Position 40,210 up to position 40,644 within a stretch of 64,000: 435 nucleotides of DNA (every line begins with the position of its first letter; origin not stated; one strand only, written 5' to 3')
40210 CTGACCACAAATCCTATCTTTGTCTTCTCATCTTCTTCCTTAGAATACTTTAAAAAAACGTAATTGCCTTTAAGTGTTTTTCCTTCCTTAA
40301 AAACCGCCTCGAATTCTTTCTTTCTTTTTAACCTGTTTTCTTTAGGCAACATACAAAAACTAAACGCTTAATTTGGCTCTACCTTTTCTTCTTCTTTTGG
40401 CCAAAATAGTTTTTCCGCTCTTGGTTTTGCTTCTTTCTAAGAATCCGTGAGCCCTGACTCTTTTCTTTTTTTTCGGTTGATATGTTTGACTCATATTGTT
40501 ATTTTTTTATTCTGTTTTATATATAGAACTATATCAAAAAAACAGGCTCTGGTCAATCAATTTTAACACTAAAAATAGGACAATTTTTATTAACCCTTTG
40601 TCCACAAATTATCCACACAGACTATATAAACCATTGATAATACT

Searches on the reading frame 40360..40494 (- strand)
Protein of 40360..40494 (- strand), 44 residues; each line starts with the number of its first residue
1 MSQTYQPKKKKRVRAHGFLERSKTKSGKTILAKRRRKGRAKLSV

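Call 70: search_protein_families(library=pfam, proteins=[window:40360-40494:-])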
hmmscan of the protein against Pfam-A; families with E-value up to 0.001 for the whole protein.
window:40360-40494:- (44 aa): 1 family
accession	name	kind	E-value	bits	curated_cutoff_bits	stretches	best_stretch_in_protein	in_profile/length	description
PF00468.22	Ribosomal_L34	-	3.4e-18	65.7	25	1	1-44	1-44/44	Ribosomal protein L34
